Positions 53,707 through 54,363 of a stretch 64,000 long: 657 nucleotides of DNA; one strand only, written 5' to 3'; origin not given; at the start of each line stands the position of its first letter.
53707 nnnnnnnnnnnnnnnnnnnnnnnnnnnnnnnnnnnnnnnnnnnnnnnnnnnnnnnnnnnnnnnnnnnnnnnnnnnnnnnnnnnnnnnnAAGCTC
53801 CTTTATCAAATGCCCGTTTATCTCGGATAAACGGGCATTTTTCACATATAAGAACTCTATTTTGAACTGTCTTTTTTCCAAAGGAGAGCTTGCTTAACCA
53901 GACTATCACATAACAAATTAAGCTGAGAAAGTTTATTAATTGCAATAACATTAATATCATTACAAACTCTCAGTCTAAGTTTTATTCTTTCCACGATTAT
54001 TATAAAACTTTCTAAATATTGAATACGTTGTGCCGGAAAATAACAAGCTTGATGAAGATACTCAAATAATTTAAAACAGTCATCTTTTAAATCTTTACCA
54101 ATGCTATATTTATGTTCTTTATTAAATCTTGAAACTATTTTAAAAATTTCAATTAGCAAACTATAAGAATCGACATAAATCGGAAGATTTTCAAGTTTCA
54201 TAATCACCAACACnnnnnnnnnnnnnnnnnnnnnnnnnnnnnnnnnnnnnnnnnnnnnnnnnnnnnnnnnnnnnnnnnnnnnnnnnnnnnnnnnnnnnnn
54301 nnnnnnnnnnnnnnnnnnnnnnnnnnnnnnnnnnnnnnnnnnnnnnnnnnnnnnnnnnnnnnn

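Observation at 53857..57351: Complete DGR cassette in an atypical order: target, 464 nt non-coding, TR, RT, then avd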

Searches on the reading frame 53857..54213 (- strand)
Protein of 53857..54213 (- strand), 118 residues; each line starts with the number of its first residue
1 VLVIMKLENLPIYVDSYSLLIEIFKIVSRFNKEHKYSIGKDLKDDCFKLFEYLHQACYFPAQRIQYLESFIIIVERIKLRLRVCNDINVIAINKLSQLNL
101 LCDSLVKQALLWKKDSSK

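Call 7: search_protein_families(library=pfam, proteins=[window:53857-54213:-], max_evalue=0.01)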
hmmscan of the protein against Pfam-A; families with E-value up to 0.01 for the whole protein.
window:53857-54213:- (118 aa): 1 family
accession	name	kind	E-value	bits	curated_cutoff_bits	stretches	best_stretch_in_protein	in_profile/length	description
PF22296.2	bAvd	-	1.3e-07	32.5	40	1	19-114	10-105/107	bAvd-like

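Call 9: search_protein_families(library=ncbifam, proteins=[window:53857-54213:-], max_evalue=0.01)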
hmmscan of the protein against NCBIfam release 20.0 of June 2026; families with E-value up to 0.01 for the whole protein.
window:53857-54213:- (118 aa): 1 family
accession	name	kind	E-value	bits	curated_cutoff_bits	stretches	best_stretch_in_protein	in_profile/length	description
NF033474.1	DivGenRetAVD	equivalog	7.6e-07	29.4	80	1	11-97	2-87/104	diversity-generating retroelement protein Avd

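Call 11: search_solved_structures(query=window:53857-54201:-, max_evalue=1, show_alignments=1)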
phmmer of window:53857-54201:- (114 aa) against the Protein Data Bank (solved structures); distinct sequences matched with E-value up to 1: 1.
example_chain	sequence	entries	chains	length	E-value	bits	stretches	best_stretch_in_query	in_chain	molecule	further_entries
4q5q_A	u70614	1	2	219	0.01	19.5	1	14-80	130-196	Glutathione S-transferase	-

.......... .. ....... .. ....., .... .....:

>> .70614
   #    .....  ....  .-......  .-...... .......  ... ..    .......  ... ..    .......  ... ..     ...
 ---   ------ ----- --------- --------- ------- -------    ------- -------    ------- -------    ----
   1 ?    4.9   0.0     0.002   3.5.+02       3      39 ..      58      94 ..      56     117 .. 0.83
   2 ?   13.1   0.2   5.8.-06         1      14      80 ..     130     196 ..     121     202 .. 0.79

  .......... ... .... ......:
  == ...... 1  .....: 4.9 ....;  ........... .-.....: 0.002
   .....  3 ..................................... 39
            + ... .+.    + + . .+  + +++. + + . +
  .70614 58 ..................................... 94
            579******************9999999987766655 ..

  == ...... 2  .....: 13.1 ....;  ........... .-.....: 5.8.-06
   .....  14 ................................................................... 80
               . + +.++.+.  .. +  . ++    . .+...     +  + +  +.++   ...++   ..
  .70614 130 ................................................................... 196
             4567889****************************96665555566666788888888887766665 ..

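Call 58: find_homologous_proteins(query=window:53857-54201:-, max_evalue=0.00001)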
Query window:53857-54201:- (114 aa): 1 proteins with E <= 0.00001 among 2 candidates.
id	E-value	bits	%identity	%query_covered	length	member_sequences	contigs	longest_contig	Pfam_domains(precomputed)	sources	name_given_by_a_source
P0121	3.3e-67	242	100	100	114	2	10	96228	PF22296.3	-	-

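Call 60: search_solved_structures(query=A5, max_evalue=1, show_alignments=1)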
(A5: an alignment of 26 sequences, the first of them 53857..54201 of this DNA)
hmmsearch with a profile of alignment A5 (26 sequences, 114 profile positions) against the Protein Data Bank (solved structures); distinct sequences matched with E-value up to 1: 2.
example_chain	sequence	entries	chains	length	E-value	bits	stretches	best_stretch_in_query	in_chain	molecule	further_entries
2gsc_A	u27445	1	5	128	0.0017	21.8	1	5-54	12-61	Putative uncharacterized protein XCC0516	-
3lw8_E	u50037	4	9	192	0.35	14.3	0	20-84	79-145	IpgB2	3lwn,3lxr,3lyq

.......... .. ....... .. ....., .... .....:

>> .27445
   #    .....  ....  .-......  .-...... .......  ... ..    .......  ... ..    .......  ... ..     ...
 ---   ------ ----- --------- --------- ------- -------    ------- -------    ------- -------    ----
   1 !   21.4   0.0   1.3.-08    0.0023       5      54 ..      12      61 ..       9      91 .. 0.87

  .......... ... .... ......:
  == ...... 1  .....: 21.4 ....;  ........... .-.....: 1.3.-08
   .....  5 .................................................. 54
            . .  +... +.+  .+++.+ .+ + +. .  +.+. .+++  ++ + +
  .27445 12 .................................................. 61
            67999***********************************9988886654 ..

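Call 61: find_homologous_proteins(query=A5, max_evalue=0.00001)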
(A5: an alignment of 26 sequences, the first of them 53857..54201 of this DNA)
Query A5 (26 sequences) (114 aa, profile of the alignment): 2609 proteins with E <= 0.00001 among 3192 candidates; the best 120 are listed.
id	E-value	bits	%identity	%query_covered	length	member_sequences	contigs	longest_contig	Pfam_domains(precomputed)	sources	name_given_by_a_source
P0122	3.3e-53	197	37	96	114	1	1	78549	PF22296.3,PF05635.18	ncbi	ncbi:MAG: four helix bundle protein [bacterium]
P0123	4.0e-53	196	37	96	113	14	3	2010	PF22296.3,PF05635.18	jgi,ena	-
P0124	5.6e-53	196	37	95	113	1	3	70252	PF22296.3,PF05635.18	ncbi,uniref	ncbi:four helix bundle protein [Methylotuvimicrobium sp.]|uniref:four helix bundle protein n=1 Tax=M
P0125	6.7e-53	196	44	96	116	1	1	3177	PF22296.3,PF05635.18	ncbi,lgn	-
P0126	6.8e-53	196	44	95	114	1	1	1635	PF22296.3,PF05635.18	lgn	-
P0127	7.1e-53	195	34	95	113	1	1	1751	PF22296.3,PF05635.18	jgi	-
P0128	8.5e-53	195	36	95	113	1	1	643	PF22296.3,PF05635.18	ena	-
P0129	9.3e-53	195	40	95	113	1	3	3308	PF22296.3,PF05635.18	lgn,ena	-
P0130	1.1e-52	195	42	94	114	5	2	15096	PF22296.3,PF05635.18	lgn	-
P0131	1.1e-52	195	42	96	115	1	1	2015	PF22296.3,PF05635.18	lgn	-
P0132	1.2e-52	195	37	92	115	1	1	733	PF22296.3,PF05635.18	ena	-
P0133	1.3e-52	195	35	96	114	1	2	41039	PF22296.3,PF05635.18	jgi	jgi:hypothetical protein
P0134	1.3e-52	195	36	96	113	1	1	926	PF22296.3,PF05635.18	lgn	-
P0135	1.4e-52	195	35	92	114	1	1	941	PF22296.3,PF05635.18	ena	-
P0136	1.4e-52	195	44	95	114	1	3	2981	PF22296.3,PF05635.18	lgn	-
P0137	1.7e-52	194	36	95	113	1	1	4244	PF22296.3,PF05635.18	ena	-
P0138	1.7e-52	194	44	95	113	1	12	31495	PF22296.3,PF05635.18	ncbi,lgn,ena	-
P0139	1.8e-52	194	35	92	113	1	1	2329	PF22296.3,PF05635.18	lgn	-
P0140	1.8e-52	194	36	96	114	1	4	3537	PF22296.3,PF05635.18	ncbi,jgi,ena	-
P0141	2.1e-52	194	36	95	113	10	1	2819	PF22296.3,PF05635.18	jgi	jgi:hypothetical protein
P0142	2.2e-52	194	35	95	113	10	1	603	PF22296.3,PF05635.18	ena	-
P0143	2.2e-52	194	38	93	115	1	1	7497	PF22296.3,PF05635.18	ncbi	ncbi:MAG: four helix bundle protein [Nitrospirota bacterium]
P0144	2.6e-52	194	36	92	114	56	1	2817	PF22296.3,PF05635.18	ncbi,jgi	jgi:hypothetical protein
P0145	2.9e-52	194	38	95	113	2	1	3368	PF22296.3,PF05635.18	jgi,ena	-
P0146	2.9e-52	193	33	95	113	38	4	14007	PF22296.3,PF05635.18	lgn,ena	-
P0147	3.0e-52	193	36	92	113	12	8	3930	PF22296.3,PF05635.18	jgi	jgi:hypothetical protein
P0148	3.1e-52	193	38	96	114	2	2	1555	PF22296.3,PF05635.18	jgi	-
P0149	3.1e-52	193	44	96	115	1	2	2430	PF22296.3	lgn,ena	-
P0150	3.2e-52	193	37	95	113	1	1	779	PF22296.3,PF05635.18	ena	-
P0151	3.4e-52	193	35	96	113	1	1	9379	PF22296.3,PF05635.18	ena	-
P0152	3.8e-52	193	35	96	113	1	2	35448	PF22296.3,PF05635.18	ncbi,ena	-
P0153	4.0e-52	193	37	96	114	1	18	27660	PF22296.3,PF05635.18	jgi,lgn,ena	jgi:hypothetical protein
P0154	4.3e-52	193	33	94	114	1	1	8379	PF22296.3,PF05635.18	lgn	-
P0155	4.4e-52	193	42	96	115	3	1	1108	PF22296.3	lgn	-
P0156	4.5e-52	193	34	96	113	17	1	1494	PF22296.3,PF05635.18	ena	-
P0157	4.5e-52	193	35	95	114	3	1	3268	PF22296.3,PF05635.18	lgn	-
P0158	4.6e-52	193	38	93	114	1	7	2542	PF22296.3,PF05635.18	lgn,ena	-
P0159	5.0e-52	193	38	95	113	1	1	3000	PF22296.3,PF05635.18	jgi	-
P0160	5.0e-52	193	36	96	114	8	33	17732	PF22296.3,PF05635.18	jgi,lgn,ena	jgi:hypothetical protein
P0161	5.1e-52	193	39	94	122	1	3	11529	PF22296.3,PF05635.18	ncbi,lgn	-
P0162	5.1e-52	193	39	94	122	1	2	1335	PF22296.3,PF05635.18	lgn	-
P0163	5.2e-52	193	36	93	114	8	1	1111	PF22296.3,PF05635.18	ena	-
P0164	5.4e-52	193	37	96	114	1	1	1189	PF22296.3,PF05635.18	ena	-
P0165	5.5e-52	193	45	96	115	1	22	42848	PF22296.3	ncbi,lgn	-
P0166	5.6e-52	193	35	91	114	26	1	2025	PF22296.3,PF05635.18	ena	-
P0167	5.7e-52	193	37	93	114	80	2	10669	PF22296.3,PF05635.18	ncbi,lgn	-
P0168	5.8e-52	193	36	95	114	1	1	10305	PF22296.3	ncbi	-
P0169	5.8e-52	193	38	95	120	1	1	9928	PF22296.3,PF05635.18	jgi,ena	-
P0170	5.9e-52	193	42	94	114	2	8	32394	PF22296.3,PF05635.18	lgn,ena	-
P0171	6.0e-52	192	37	95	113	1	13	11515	PF22296.3,PF05635.18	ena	-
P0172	6.0e-52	192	35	95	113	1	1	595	PF22296.3,PF05635.18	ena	-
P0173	6.1e-52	192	38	91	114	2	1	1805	PF22296.3,PF05635.18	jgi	-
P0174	6.4e-52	192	41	94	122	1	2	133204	PF22296.3,PF05635.18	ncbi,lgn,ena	-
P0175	6.7e-52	192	38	91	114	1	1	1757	PF22296.3,PF05635.18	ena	-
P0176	6.9e-52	192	38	91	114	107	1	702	PF22296.3,PF05635.18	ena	-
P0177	7.3e-52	192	32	92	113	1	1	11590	PF22296.3,PF05635.18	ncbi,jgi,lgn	-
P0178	7.4e-52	192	38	91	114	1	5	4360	PF22296.3,PF05635.18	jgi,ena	jgi:hypothetical protein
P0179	7.4e-52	192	37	92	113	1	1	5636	PF22296.3,PF05635.18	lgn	-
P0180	7.5e-52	192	34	92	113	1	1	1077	PF22296.3,PF05635.18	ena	-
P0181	7.5e-52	192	35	96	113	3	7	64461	PF22296.3,PF05635.18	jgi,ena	-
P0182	7.9e-52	192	35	95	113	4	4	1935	PF22296.3,PF05635.18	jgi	jgi:hypothetical protein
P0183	8.3e-52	192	43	98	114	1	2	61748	PF22296.3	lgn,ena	-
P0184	8.5e-52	192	37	91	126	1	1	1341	PF22296.3,PF05635.18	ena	-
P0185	8.7e-52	192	36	95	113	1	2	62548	PF22296.3,PF05635.18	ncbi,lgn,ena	-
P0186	9.5e-52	192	45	93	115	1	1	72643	PF22296.3,PF05635.18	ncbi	-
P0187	9.7e-52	192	34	92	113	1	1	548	PF22296.3,PF05635.18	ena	-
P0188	1.1e-51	192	43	96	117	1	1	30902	PF22296.3,PF05635.18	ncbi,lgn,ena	-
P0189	1.1e-51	192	38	91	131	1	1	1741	PF22296.3,PF05635.18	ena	-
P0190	1.2e-51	192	37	93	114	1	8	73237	PF22296.3,PF05635.18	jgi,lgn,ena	-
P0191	1.2e-51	191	37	92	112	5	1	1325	PF22296.3,PF05635.18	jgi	-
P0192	1.3e-51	191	36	95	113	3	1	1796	PF22296.3,PF05635.18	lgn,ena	-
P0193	1.3e-51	191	37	95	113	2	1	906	PF22296.3,PF05635.18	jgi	jgi:hypothetical protein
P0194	1.4e-51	191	34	92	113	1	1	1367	PF22296.3,PF05635.18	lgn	-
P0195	1.4e-51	191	36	96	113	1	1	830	PF22296.3,PF05635.18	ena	-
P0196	1.4e-51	191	41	96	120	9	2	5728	PF22296.3,PF05635.18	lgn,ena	-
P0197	1.4e-51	191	36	95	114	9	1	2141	PF22296.3,PF05635.18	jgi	jgi:hypothetical protein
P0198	1.5e-51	191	38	91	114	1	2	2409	PF22296.3,PF05635.18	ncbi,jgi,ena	jgi:hypothetical protein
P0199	1.5e-51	191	34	95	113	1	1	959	PF22296.3,PF05635.18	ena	-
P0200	1.5e-51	191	45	96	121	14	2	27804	PF22296.3,PF05635.18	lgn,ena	-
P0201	1.5e-51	191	36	91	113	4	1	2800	PF22296.3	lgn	-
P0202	1.6e-51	191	36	95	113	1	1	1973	PF22296.3,PF05635.18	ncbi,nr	ncbi:MAG: four helix bundle protein [Gammaproteobacteria bacterium]|nr:four helix bundle protein [Ga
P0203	1.6e-51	191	34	95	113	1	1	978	PF22296.3,PF05635.18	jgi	-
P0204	1.8e-51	191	34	92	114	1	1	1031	PF22296.3,PF05635.18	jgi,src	jgi:hypothetical protein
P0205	1.8e-51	191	33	96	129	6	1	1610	PF22296.3,PF05635.18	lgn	-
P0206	1.8e-51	191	36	92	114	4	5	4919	PF22296.3,PF05635.18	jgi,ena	-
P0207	1.9e-51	191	36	96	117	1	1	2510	PF22296.3,PF05635.18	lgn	-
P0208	1.9e-51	191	39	94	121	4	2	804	PF22296.3,PF05635.18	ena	-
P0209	1.9e-51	191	40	93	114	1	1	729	PF22296.3,PF05635.18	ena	-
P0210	2.0e-51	191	39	94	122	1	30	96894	PF22296.3,PF05635.18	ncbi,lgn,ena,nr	ncbi:MAG: four helix bundle protein [Alphaproteobacteria bacterium]|nr:four helix bundle protein [Al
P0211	2.1e-51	191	35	95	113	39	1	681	PF22296.3,PF05635.18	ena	-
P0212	2.1e-51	191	33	95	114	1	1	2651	PF22296.3,PF05635.18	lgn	-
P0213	2.3e-51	191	36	95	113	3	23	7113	PF22296.3,PF05635.18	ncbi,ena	-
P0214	2.4e-51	191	36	93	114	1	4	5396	PF22296.3,PF05635.18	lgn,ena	-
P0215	2.4e-51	191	34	92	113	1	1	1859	PF22296.3,PF05635.18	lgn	-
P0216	2.4e-51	191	35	92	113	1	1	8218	PF22296.3,PF05635.18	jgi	-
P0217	2.5e-51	190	39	93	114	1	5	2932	PF22296.3,PF05635.18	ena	-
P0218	2.5e-51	190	38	93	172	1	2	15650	PF22296.3,PF05635.18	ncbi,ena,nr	ncbi:MAG: four helix bundle protein [Sphingobacteriales bacterium]|nr:four helix bundle protein [Sph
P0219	2.5e-51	190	35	95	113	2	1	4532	PF22296.3,PF05635.18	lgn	-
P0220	2.6e-51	190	42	94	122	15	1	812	PF22296.3,PF05635.18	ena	-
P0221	2.6e-51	190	34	96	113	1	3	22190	PF22296.3,PF05635.18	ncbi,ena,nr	ncbi:MAG: four helix bundle protein [Methylovulum sp.]|nr:four helix bundle protein [Methylovulum sp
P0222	2.7e-51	190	36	96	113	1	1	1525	PF22296.3,PF05635.18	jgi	-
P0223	2.7e-51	190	38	95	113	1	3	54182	PF22296.3,PF05635.18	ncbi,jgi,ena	ncbi:MAG: four helix bundle protein [Methylococcaceae bacterium]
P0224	2.7e-51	190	36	92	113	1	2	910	PF22296.3,PF05635.18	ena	-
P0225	2.7e-51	190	37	93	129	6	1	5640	PF22296.3,PF05635.18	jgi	jgi:hypothetical protein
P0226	2.8e-51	190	37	94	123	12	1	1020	PF22296.3,PF05635.18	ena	-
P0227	3.0e-51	190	36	93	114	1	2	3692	PF22296.3,PF05635.18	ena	-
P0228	3.0e-51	190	36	96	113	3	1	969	PF22296.3,PF05635.18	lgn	-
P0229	3.1e-51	190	34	92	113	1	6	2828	PF22296.3,PF05635.18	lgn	-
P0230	3.3e-51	190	33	96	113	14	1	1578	PF22296.3,PF05635.18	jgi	-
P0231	3.4e-51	190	36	92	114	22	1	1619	PF22296.3,PF05635.18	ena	-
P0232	3.6e-51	190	38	91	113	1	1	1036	PF22296.3,PF05635.18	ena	-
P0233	3.9e-51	190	34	95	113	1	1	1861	PF22296.3,PF05635.18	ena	-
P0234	3.9e-51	190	35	92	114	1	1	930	PF22296.3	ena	-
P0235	3.9e-51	190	33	95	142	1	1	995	PF22296.3,PF05635.18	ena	-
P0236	3.9e-51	190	43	92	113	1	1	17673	PF22296.3,PF05635.18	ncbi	-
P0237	4.1e-51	190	33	92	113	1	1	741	PF22296.3,PF05635.18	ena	-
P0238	4.2e-51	190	35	95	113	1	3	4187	PF22296.3,PF05635.18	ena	-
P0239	4.4e-51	190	37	91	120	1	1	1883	PF22296.3,PF05635.18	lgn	-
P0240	4.4e-51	190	35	95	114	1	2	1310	PF22296.3,PF05635.18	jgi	jgi:hypothetical protein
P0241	4.5e-51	190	32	95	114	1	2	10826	PF22296.3,PF05635.18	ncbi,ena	-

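Call 68: predict_structure(alignment_id=A6)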
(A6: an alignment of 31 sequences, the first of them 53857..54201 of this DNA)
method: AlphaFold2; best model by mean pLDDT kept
length: 114 residues; sequences in the alignment: 31
mean_pLDDT: 95.1   pTM: 0.87
mean pLDDT of the five models: 95.1, 95.1, 94.3, 93.6, 92.9
residues with pLDDT >= 90: 104; 70-90: 8; 50-70: 2; < 50: 0
segments of 3 or more residues with pLDDT < 50: none
pLDDT, mean of each block of 10 residues (from residue 1): 84 97 96 97 97 94 98 98 97 98 96 82
secondary structure, 60 per line:
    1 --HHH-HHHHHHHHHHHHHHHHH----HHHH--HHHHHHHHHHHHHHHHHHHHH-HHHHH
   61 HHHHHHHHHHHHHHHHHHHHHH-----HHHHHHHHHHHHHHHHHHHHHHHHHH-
elements in order: H7-23 H28-31 H34-54 H56-82 H88-113

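Call 72: fold_search(model_id=the predicted structure, library=pdb)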
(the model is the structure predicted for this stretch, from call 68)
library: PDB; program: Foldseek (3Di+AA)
matches with E <= 10: 398; with E <= 0.001: 2
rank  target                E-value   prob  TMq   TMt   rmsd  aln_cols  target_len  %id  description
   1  2gsc_B                4.9e-04  1.00  0.90  0.88   1.4       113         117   10  Crystal Structure of the Conserved Hypothetical Cytosolic Protein Xcc0516 from Xanthomonas campestris (released 2006-10-03)
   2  2gsc_E                5.8e-04  1.00  0.88  0.89   1.4       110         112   10  Crystal Structure of the Conserved Hypothetical Cytosolic Protein Xcc0516 from Xanthomonas campestris (released 2006-10-03)
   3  2gsc_A                1.2e-03  1.00  0.90  0.91   1.3       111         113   10  Crystal Structure of the Conserved Hypothetical Cytosolic Protein Xcc0516 from Xanthomonas campestris (released 2006-10-03)
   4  2gsc_C                2.6e-03  1.00  0.90  0.93   1.3       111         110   10  Crystal Structure of the Conserved Hypothetical Cytosolic Protein Xcc0516 from Xanthomonas campestris (released 2006-10-03)
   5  2gsc_D                3.6e-03  1.00  0.91  0.90   1.6       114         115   10  Crystal Structure of the Conserved Hypothetical Cytosolic Protein Xcc0516 from Xanthomonas campestris (released 2006-10-03)
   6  2rld_B                3.8e-03  1.00  0.83  0.84   2.5       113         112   13  CRYSTAL STRUCTURE OF A PROTEIN WITH UNKNOWN FUNCTION FROM S23 RIBOSOMAL PROTEIN FAMILY (BT_0352) FROM BACTEROIDES THET (released 2007-10-30)
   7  2rld_A                1.5e-02  1.00  0.78  0.78   2.0       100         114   12  CRYSTAL STRUCTURE OF A PROTEIN WITH UNKNOWN FUNCTION FROM S23 RIBOSOMAL PROTEIN FAMILY (BT_0352) FROM BACTEROIDES THET (released 2007-10-30)
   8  2rld_C                1.6e-02  1.00  0.80  0.78   3.5       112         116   12  CRYSTAL STRUCTURE OF A PROTEIN WITH UNKNOWN FUNCTION FROM S23 RIBOSOMAL PROTEIN FAMILY (BT_0352) FROM BACTEROIDES THET (released 2007-10-30)
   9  2rld_E                2.3e-02  1.00  0.81  0.85   1.9       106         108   12  CRYSTAL STRUCTURE OF A PROTEIN WITH UNKNOWN FUNCTION FROM S23 RIBOSOMAL PROTEIN FAMILY (BT_0352) FROM BACTEROIDES THET (released 2007-10-30)
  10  2rld_D                3.5e-02  1.00  0.78  0.82   2.0       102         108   12  CRYSTAL STRUCTURE OF A PROTEIN WITH UNKNOWN FUNCTION FROM S23 RIBOSOMAL PROTEIN FAMILY (BT_0352) FROM BACTEROIDES THET (released 2007-10-30)
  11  4dwl_D                6.0e-02  1.00  0.83  0.88   1.5       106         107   10  Avd molecule from Bordetella bacteriophage DGR (released 2013-02-27)
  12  8ube_D                7.5e-02  1.00  0.83  0.86   1.6       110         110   10  Diversity-generating retroelement (DGR) ribonucleoprotein reverse transcriptase - Resting State 1a (released 2024-10-23)
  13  8ub7_B                7.9e-02  1.00  0.84  0.79   1.6       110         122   10  Diversity-generating retroelement (DGR) ribonucleoprotein reverse transcriptase - Active state (N-occupied) (released 2024-10-23)
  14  4dwl_A                8.8e-02  1.00  0.84  0.87   1.5       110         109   10  Avd molecule from Bordetella bacteriophage DGR (released 2013-02-27)
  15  8ub7_E                8.8e-02  1.00  0.81  0.84   1.5       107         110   10  Diversity-generating retroelement (DGR) ribonucleoprotein reverse transcriptase - Active state (N-occupied) (released 2024-10-23)
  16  4dwl_B                1.2e-01  1.00  0.83  0.85   1.7       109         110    9  Avd molecule from Bordetella bacteriophage DGR (released 2013-02-27)
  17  8ub7_C                1.2e-01  1.00  0.82  0.84   1.6       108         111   10  Diversity-generating retroelement (DGR) ribonucleoprotein reverse transcriptase - Active state (N-occupied) (released 2024-10-23)
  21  8ub7_D                1.9e-01  1.00  0.80  0.82   1.5       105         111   10  Diversity-generating retroelement (DGR) ribonucleoprotein reverse transcriptase - Active state (N-occupied) (released 2024-10-23)
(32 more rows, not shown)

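Call 79: search_protein_families(library=phrogs, proteins=[window:53857-54201:-], max_evalue=0.001)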
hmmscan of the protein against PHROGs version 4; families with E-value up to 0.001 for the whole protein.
window:53857-54201:- (114 aa): 1 family
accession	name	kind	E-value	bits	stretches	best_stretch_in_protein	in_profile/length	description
phrog_3206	-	DNA, RNA and nucleotide metabolism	2.9e-09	37.7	1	3-111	13-123/154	Avd protein of DGR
